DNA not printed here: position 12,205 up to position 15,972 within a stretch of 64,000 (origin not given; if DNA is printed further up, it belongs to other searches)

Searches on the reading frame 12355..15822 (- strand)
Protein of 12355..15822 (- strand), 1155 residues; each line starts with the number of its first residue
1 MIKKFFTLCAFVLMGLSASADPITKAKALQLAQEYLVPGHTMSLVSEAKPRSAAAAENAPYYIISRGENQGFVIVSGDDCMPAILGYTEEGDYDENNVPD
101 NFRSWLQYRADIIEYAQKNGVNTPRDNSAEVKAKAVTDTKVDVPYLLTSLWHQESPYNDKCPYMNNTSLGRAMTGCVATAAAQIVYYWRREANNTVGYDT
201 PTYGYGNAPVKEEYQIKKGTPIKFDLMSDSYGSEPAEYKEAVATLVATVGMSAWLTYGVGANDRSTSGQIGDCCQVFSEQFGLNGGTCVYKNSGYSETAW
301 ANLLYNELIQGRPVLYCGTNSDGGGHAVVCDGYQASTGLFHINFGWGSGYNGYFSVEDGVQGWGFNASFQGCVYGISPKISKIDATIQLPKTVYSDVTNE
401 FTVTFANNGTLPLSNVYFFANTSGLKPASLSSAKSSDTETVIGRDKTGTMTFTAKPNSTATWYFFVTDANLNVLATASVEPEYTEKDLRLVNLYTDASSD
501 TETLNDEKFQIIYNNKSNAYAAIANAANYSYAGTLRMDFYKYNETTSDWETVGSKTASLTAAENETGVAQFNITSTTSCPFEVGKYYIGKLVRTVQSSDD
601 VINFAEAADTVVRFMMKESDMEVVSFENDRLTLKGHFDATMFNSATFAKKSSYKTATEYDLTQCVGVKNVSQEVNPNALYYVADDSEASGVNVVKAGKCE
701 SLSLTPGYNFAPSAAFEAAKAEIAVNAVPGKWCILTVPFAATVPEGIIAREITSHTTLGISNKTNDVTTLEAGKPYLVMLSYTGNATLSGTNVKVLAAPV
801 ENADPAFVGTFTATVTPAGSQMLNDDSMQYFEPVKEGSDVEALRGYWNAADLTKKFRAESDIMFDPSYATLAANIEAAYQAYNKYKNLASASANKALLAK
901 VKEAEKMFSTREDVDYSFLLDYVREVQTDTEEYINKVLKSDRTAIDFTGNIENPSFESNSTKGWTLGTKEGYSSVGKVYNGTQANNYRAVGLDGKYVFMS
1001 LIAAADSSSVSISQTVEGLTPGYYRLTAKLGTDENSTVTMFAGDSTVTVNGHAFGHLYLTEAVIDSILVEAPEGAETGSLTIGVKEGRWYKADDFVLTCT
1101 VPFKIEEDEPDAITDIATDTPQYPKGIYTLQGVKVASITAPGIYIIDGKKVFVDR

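Call 13: search_protein_families(library=pfam, proteins=[window:12355-15822:-])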
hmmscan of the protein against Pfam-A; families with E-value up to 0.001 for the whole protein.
window:12355-15822:- (1155 aa): 2 families
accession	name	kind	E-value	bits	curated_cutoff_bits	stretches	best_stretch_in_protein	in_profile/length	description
PF01640.23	Peptidase_C10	-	4.2e-45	154.8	26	1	151-354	1-194/194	Peptidase C10 family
PF13734.11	Inhibitor_I69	-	3.2e-24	85.7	25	1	20-108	1-93/98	Spi protease inhibitor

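Call 55: find_homologous_proteins(query=window:12355-15822:-, max_evalue=1e-50)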
Query window:12355-15822:- (1155 aa): 482 proteins with E <= 1e-50 among 8000 candidates; the best 120 are listed.
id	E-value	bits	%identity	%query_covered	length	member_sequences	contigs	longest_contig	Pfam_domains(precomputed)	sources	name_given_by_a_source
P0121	0.0e+0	2616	100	100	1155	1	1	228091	PF01640.24,PF13734.12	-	-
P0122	0.0e+0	1940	75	100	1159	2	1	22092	PF01640.24,PF13734.12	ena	-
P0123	0.0e+0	1915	74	100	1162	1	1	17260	PF01640.24,PF13734.12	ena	-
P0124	0.0e+0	1842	71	100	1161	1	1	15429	PF01640.24,PF13734.12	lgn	-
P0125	0.0e+0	1812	71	100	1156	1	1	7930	PF01640.24,PF13734.12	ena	-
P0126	0.0e+0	1800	71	100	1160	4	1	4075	PF01640.24,PF13734.12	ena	-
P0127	0.0e+0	1680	71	92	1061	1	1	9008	PF01640.24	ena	-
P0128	0.0e+0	1626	65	100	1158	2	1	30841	PF01640.24,PF13734.12,PF13529.14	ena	-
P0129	0.0e+0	1510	60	100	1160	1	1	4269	PF01640.24,PF13734.12,PF13529.14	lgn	-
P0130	0.0e+0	1408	58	100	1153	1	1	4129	PF01640.24,PF13734.12,PF13529.14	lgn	-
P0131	0.0e+0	1335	55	100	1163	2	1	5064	PF01640.24,PF13734.12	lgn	-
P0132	0.0e+0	1329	55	100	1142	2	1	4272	PF01640.24,PF13734.12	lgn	-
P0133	0.0e+0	1307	54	100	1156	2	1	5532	PF01640.24,PF13734.12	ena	-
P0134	0.0e+0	1302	55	100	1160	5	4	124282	PF01640.24,PF13734.12,PF13529.14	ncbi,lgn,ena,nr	ncbi:MAG: C10 family peptidase [Bacteroidaceae bacterium]|nr:C10 family peptidase [Bacteroidaceae ba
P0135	0.0e+0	1296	56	96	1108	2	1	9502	PF01640.24,PF13734.12,PF13529.14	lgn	-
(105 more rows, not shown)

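Call 56: find_encoding_contigs(protein=P0122, flank=3500, max_places=3)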
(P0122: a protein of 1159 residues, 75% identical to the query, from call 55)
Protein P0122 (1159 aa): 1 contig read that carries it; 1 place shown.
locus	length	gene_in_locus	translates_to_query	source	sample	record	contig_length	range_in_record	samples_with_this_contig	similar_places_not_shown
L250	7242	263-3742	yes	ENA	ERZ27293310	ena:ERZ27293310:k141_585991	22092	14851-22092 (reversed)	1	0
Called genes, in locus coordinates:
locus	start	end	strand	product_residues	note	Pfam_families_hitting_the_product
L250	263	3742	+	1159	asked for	PF13734:Inhibitor_I69, PF01640:Peptidase_C10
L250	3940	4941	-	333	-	PF23023:Anti-Pycsar_Apyc1, PF00753:Lactamase_B, PF12706:Lactamase_B_2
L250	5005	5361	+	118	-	PF04397:LytTR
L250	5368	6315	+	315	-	PF09992:NAGPA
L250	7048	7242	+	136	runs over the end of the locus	PF20475:DUF6717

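Call 57: find_encoding_contigs(protein=P0123, flank=3500, max_places=3)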
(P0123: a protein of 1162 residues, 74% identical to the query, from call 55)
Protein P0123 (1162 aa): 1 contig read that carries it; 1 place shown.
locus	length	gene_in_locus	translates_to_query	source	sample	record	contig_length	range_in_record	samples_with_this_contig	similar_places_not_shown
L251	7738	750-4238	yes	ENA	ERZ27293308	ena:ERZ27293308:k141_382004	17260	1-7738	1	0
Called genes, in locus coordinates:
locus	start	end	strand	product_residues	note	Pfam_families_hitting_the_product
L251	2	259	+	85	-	?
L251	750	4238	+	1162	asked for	PF13734:Inhibitor_I69, PF01640:Peptidase_C10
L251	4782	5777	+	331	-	PF20030:bpMoxR, PF07726:AAA_3, PF07728:AAA_5, PF17863:AAA_lid_2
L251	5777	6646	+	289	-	PF01882:DUF58, PF13519:VWA_2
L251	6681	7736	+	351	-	-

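Call 58: find_encoding_contigs(protein=P0124, flank=3500, max_places=3)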
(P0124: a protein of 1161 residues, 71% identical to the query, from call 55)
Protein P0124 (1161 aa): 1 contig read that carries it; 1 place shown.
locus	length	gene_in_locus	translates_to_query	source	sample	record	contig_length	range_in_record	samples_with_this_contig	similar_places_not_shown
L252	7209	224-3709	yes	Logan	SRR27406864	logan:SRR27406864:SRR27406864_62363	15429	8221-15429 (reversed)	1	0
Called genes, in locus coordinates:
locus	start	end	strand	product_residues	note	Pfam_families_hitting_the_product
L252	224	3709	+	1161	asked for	PF13734:Inhibitor_I69, PF01640:Peptidase_C10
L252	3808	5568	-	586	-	PF25145:NfeD1b_N (faint), PF01343:Peptidase_S49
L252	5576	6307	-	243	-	PF02517:Rce1-like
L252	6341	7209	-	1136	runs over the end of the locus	PF15892:BNR_4, PF20578:aBig_2 (weak), PF13385:Laminin_G_3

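Call 59: find_encoding_contigs(protein=P0128, flank=3500, max_places=3)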
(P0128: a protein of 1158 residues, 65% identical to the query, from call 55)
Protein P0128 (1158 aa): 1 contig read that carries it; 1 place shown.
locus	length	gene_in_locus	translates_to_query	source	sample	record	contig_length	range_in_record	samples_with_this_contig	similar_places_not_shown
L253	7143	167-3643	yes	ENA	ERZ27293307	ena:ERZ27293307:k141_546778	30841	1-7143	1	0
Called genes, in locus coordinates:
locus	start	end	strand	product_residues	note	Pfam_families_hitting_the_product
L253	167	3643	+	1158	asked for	PF13734:Inhibitor_I69, PF01640:Peptidase_C10, PF13529:Peptidase_C39_2 (weak)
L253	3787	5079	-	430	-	PF01171:ATP_bind_3, PF03054:tRNA_Me_trans (faint), PF06508:QueC (faint), PF28558:TilS_SCL, PF11734:TilS_C (weak)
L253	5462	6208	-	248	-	PF10988:DUF2807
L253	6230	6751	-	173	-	PF14819:QueF_N (faint), PF14489:QueF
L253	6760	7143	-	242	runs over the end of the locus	PF02592:Vut_1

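Call 98: find_encoding_contigs(protein=P0121, flank=300, max_places=3)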
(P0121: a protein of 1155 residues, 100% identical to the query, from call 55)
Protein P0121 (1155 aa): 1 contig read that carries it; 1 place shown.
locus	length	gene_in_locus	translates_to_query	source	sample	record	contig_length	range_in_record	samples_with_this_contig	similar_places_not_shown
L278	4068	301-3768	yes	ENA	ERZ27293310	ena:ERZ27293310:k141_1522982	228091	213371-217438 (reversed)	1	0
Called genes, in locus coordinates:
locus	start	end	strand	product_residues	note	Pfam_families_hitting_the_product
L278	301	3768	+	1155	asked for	PF13734:Inhibitor_I69, PF01640:Peptidase_C10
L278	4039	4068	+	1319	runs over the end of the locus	PF17139:DUF5112, PF17140:DUF5113, PF02518:HATPase_c, PF17140:DUF5113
